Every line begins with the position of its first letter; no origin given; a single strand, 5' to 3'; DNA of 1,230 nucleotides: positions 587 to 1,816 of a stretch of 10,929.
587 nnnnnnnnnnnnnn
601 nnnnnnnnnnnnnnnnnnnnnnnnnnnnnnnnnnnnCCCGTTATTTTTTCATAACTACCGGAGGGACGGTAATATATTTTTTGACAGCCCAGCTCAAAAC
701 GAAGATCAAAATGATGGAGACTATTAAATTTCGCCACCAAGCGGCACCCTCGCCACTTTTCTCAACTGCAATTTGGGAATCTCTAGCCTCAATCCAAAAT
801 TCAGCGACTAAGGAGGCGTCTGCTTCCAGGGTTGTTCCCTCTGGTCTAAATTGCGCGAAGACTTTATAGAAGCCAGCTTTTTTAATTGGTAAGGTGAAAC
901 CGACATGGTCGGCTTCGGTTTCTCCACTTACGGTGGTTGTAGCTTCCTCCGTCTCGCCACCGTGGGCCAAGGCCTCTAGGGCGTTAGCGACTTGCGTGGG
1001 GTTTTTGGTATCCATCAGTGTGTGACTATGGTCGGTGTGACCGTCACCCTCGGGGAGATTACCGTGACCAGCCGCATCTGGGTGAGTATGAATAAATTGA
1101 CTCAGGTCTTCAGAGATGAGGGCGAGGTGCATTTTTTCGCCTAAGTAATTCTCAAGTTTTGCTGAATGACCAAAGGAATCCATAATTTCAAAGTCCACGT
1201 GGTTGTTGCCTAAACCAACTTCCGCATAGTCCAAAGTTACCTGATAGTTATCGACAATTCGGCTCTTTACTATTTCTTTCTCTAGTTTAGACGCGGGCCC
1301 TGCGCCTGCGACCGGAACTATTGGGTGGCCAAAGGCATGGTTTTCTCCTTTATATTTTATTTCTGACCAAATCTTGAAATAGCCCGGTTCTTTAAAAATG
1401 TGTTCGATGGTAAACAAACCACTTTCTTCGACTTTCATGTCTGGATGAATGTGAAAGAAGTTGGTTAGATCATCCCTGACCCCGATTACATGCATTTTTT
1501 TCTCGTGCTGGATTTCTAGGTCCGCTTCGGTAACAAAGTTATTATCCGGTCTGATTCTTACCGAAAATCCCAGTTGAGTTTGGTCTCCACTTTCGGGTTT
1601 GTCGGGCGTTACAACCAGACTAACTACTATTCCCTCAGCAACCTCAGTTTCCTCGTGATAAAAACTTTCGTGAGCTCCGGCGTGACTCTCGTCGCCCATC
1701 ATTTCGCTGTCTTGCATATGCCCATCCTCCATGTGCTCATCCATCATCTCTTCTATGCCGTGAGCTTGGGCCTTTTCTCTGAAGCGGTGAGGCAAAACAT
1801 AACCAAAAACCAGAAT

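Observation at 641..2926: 761-aa fusion protein with a tandem-duplicated unassigned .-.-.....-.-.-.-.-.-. domain and a Met-rich copper-type segment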

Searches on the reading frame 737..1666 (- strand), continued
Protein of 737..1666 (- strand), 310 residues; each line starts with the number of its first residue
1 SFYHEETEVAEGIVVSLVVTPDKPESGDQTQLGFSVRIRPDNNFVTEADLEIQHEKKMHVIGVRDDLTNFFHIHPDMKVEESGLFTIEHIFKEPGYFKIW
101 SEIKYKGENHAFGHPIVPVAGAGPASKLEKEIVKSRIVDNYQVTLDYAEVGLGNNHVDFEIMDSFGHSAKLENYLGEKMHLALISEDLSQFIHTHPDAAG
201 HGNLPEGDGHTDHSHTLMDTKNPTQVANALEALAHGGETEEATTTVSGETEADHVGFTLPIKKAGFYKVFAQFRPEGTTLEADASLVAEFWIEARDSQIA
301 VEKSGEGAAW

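Call 49: search_protein_representatives(alignment_id=A2)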
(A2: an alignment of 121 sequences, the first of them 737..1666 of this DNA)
Query: 121 sequences, 407 profile positions. Proteins with E-value up to 0.001 (for the whole library): 4383; up to 1e-10: 2293; up to 1e-30: 151. The best 150 are listed.
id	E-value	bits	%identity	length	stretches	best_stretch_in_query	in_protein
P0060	2.7e-169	579.8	-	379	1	21-394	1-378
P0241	3.2e-162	556.5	-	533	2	76-402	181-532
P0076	5.0e-162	555.8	-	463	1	25-401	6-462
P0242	9.6e-162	554.9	-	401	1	23-397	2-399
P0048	1.3e-159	547.9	-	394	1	25-395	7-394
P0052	6.7e-157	539.0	-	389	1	22-395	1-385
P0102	1.3e-155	534.7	-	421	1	21-394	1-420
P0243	1.6e-154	531.2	-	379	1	30-397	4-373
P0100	2.3e-152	524.0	-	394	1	25-392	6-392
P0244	2.2e-151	520.8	-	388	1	22-395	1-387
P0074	6.0e-151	519.4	-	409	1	33-393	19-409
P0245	1.1e-148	512.0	-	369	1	22-393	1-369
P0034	1.7e-148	511.3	-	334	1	73-401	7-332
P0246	4.5e-146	503.3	-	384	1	22-394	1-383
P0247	3.1e-145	500.5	-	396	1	22-392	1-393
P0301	4.1e-45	170.8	-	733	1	108-380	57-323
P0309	2.2e-42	161.8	-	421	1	42-340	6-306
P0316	1.4e-38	149.3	-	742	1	40-347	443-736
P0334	1.0e-34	136.5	-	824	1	100-337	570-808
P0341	5.7e-34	134.1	-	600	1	101-341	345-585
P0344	1.8e-33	132.5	-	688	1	102-342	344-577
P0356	3.0e-32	128.4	-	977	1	102-346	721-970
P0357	3.9e-32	128.1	-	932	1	100-352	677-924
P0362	6.4e-32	127.3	-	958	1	26-347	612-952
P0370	5.6e-31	124.2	-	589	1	101-342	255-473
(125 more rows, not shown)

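Call 50: search_protein_families(library=pfam, proteins=[P0301, P0309, P0316, P0334, P0341, P0344, P0356, P0357, P0362, P0370], max_evalue=0.001)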
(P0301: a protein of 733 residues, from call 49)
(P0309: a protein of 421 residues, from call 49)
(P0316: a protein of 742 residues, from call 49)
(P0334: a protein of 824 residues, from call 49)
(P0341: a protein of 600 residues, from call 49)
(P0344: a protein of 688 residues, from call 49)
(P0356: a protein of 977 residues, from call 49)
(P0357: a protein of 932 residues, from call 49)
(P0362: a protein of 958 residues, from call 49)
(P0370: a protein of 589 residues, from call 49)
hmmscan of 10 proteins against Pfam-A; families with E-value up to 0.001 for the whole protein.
P0301 (733 aa): 1 family
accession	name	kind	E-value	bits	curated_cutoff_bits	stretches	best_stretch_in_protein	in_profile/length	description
PF02683.22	DsbD_TM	-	2.4e-10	40.5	27.1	1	402-603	8-213/219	Cytochrome C biogenesis protein transmembrane domain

P0309 (421 aa): 1 family
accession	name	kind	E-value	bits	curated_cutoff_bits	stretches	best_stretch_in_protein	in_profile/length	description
PF13473.12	Cupredoxin_1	-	3.2e-17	62.9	27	1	331-418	18-104/104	Cupredoxin-like domain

P0316 (742 aa): 2 families
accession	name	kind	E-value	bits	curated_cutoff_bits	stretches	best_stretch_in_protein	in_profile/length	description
PF02683.22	DsbD_TM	-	1.1e-12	48.2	27.1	1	68-272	5-213/219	Cytochrome C biogenesis protein transmembrane domain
PF13386.12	DsbD_2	-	5.1e-05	23.7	24.9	1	135-268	67-195/199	Cytochrome C biogenesis protein transmembrane region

P0334 (824 aa): 2 families
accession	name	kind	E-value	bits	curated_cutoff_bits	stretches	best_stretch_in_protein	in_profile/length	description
PF13115.11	YtkA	-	6.1e-08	33.6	25.9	0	571-660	7-84/85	YtkA-like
PF05425.18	CopD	-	0.00012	22.8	32.1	1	198-299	6-104/105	Copper resistance protein D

P0341 (600 aa): 0 families

P0344 (688 aa): 2 families
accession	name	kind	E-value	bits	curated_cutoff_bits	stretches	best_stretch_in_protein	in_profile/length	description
PF14240.11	YHYH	-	6.8e-37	127.7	25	1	89-286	2-184/193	YHYH protein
PF13473.12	Cupredoxin_1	-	4.8e-10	39.8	27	1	602-687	20-104/104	Cupredoxin-like domain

P0356 (977 aa): 4 families
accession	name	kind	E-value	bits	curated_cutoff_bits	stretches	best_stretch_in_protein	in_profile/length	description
PF04234.18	CopC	-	2e-17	64.4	23.3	1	30-125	1-92/92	CopC domain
PF05425.18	CopD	-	5.2e-07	30.4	32.1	1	351-453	7-104/105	Copper resistance protein D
PF13115.11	YtkA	-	1.6e-06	29.1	25.9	0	847-891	2-45/85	YtkA-like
PF00630.25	Filamin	-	4.6e-06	27.8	26.9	0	727-815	17-82/93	Filamin/ABP280 repeat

P0357 (932 aa): 2 families
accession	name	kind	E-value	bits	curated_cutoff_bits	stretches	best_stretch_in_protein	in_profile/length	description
PF04234.18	CopC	-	4.1e-18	66.6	23.3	1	36-130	1-91/92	CopC domain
PF00630.25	Filamin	-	4.3e-06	27.9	26.9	0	709-770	39-84/93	Filamin/ABP280 repeat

P0362 (958 aa): 3 families
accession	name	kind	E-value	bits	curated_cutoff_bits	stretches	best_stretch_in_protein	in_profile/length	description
PF04234.18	CopC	-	2.5e-17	64.1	23.3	1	28-124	1-92/92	CopC domain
PF13115.11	YtkA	-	1.5e-06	29.2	25.9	0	834-871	6-42/85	YtkA-like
PF05425.18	CopD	-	0.00036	21.3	32.1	1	348-440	6-105/105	Copper resistance protein D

P0370 (589 aa): 2 families
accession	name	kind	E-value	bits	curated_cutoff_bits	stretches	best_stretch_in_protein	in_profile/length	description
PF13473.12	Cupredoxin_1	-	2.9e-15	56.6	27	1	497-583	17-102/104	Cupredoxin-like domain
PF13115.11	YtkA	-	0.00056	20.9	25.9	0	316-336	64-84/85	YtkA-like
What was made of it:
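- On YtkA / CtaK-like (PF13115): Distant relatives with CopC-CopD also hit PF13115 (call 50).
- Tandem-domain-to-cupredoxin fusions imply a specific partnership (call 50).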

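Call 61: search_protein_families(library=ncbifam, proteins=[L001:7770-10253:+, L001:11857-12063:+, L018:9394-11733:+, L018:8953-9387:+], max_evalue=0.00001)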
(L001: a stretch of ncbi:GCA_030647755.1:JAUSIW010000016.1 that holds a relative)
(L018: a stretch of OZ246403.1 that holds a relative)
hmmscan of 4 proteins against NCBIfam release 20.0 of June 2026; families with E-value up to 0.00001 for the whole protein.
L001:7770-10253:+ (827 aa): 25 families
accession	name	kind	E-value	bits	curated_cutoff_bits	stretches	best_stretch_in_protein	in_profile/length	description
TIGR01525.1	ATPase-IB_hvy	subfamily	9e-188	625.6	346.25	1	211-815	1-560/560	heavy metal translocating P-type ATPase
TIGR01511.1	ATPase-IB1_Cu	subfamily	2.2e-173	578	397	1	193-758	2-514/542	copper-translocating P-type ATPase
NF007952.0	PRK10671.1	equivalog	5.2e-165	550.9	1316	1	194-761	239-806/838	copper-exporting P-type ATPase CopA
NF008262.1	PRK11033.1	equivalog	2.8e-130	436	1005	2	227-740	186-688/731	zinc/cadmium/mercury/lead-transporting ATPase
TIGR01512.1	ATPase-IB2_Cd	subfamily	5.1e-120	401.5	313.5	2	240-561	18-305/494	cadmium family heavy metal-translocating P-type ATPase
NF033775.1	P_type_ZntA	exception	5.3e-109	365.5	1240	1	242-741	202-690/732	Zn(II)/Cd(II)/Pb(II) translocating P-type ATPase ZntA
TIGR01494.1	ATPase_P-type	subfamily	2e-89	300.2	62.3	1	246-756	2-465/478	HAD-IC family P-type ATPase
TIGR01497.1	kdpB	equivalog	6.2e-65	219.6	527.9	1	245-725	72-562/675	potassium-transporting ATPase subunit KdpB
TIGR01647.1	ATPase-IIIA_H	equivalog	2.9e-57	194.4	615.5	2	240-652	55-485/755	plasma-membrane proton-efflux P-type ATPase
NF010609.0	PRK14010.1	equivalog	9.6e-51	172.8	1323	1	246-731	72-562/673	K(+)-transporting ATPase subunit B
TIGR01517.1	ATPase-IIB_Ca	equivalog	5.3e-42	144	507.05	2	245-488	123-378/882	calcium-translocating P-type ATPase, PMCA-type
TIGR01522.1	ATPase-IIA2_Ca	equivalog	1.3e-41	142.3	798.3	3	651-737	567-653/854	calcium-transporting P-type ATPase, PMR1-type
TIGR01657.1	P-ATPase-V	hypoth_equivalog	3.3e-37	127.6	618.25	4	223-337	177-291/1055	ATP13A2 family polyamine export P-type ATPase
TIGR01116.1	ATPase-IIA1_Ca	equivalog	9.2e-36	123.2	703.4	2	578-747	435-614/799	calcium-translocating P-type ATPase, SERCA-type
TIGR01523.1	ATPase-IID_K-Na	equivalog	1e-30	106.1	645.05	2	651-736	671-756/997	potassium/sodium efflux P-type ATPase, fungal-type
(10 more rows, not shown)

L001:11857-12063:+ (68 aa): 9 families
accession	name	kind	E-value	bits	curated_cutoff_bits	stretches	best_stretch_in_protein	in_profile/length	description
NF041115.1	UxxU_metal_bind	equivalog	1.6e-17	63.4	95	1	2-68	4-70/74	metal-binding (seleno)protein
NF033794.2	chaper_CopZ_Eh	exception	2e-16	59.9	95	1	3-67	1-65/68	copper chaperone CopZ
NF033556.1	MerTP_fusion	equivalog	1.4e-14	54.2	180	1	2-67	120-185/186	mercuric transport protein MerTP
NF033795.1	chaper_CopZ_Bs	exception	4.7e-14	52.3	91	1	5-66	3-64/66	copper chaperone CopZ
TIGR00003.1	TIGR00003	subfamily_domain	7.6e-13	48.5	62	1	3-67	1-65/66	copper ion binding protein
NF047957.1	CopZ_AFE_1862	equivalog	9.1e-12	45.2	85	1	4-68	1-62/62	CopZ family metallochaperone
NF045683.1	MerT_CopZ_Se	exception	1.4e-10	41.1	375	1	4-68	164-228/235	MerT/CopZ fusion-like heavy metal transport selenoprotein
TIGR02052.1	MerP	equivalog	3.7e-10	40.2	92.55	1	4-67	25-88/92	mercury resistance system periplasmic binding protein MerP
NF010311.1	PRK13748.1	subfamily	1.8e-09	37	600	1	5-67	2-63/560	mercury(II) reductase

L018:9394-11733:+ (779 aa): 25 families
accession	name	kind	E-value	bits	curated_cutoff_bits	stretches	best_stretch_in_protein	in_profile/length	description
TIGR01525.1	ATPase-IB_hvy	subfamily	8.5e-190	632.3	346.25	1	163-762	1-560/560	heavy metal translocating P-type ATPase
TIGR01511.1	ATPase-IB1_Cu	subfamily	7.6e-177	589.4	397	1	145-704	2-512/542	copper-translocating P-type ATPase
NF007952.0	PRK10671.1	equivalog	1.1e-172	576.3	1316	1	7-703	107-800/838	copper-exporting P-type ATPase CopA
NF008262.1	PRK11033.1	equivalog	2e-137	459.7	1005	1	4-688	42-688/731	zinc/cadmium/mercury/lead-transporting ATPase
TIGR01512.1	ATPase-IB2_Cd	subfamily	6.5e-125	417.6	313.5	2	192-514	18-306/494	cadmium family heavy metal-translocating P-type ATPase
NF033775.1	P_type_ZntA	exception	6e-121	405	1240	1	4-689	49-690/732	Zn(II)/Cd(II)/Pb(II) translocating P-type ATPase ZntA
TIGR01494.1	ATPase_P-type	subfamily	1.5e-93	313.8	62.3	1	198-705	2-466/478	HAD-IC family P-type ATPase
TIGR01497.1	kdpB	equivalog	8.2e-65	219.1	527.9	1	202-661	77-550/675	potassium-transporting ATPase subunit KdpB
NF010609.0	PRK14010.1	equivalog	1.1e-55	189.1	1323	1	202-660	76-544/673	K(+)-transporting ATPase subunit B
TIGR01647.1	ATPase-IIIA_H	equivalog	1e-53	182.7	615.5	2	192-600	55-485/755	plasma-membrane proton-efflux P-type ATPase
TIGR01517.1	ATPase-IIB_Ca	equivalog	6.4e-46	156.9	507.05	2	164-464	91-401/882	calcium-translocating P-type ATPase, PMCA-type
TIGR01522.1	ATPase-IIA2_Ca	equivalog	2e-40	138.4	798.3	2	599-686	567-654/854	calcium-transporting P-type ATPase, PMR1-type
TIGR01657.1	P-ATPase-V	hypoth_equivalog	1.2e-37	129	618.25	3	175-300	177-296/1055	ATP13A2 family polyamine export P-type ATPase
TIGR01116.1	ATPase-IIA1_Ca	equivalog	2.6e-32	111.8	703.4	2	549-680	458-603/799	calcium-translocating P-type ATPase, SERCA-type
TIGR01106.1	ATPase-IIC_X-K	subfamily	5.1e-31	107.4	946.1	2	214-445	126-367/997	Na,H/K antiporter P-type ATPase subunit alpha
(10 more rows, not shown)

L018:8953-9387:+ (144 aa): 2 families
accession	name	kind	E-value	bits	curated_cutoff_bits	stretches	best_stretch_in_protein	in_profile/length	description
TIGR03096.1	nitroso_cyanin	equivalog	7.4e-10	38.7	142.85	1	4-113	10-120/135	nitrosocyanin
TIGR04246.1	nitrous_NosZ_Gp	equivalog_domain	3.3e-09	35.6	625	1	26-116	473-564/578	Sec-dependent nitrous-oxide reductase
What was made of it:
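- The ATPases pass TIGR01511 (call 61). A dedicated copper ATPase is already present (call 61).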

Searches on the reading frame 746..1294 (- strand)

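Call 8: search_protein_families(library=pfam, proteins=[window:746-1294:-], max_evalue=10)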
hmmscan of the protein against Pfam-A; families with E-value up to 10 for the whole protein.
seq(183 aa): 1 family
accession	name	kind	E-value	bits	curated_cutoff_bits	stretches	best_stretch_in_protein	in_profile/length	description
PF25275.1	Golvesin_C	-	0.029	14.9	31.6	1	115-153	27-65/132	Golvesin C-terminal domain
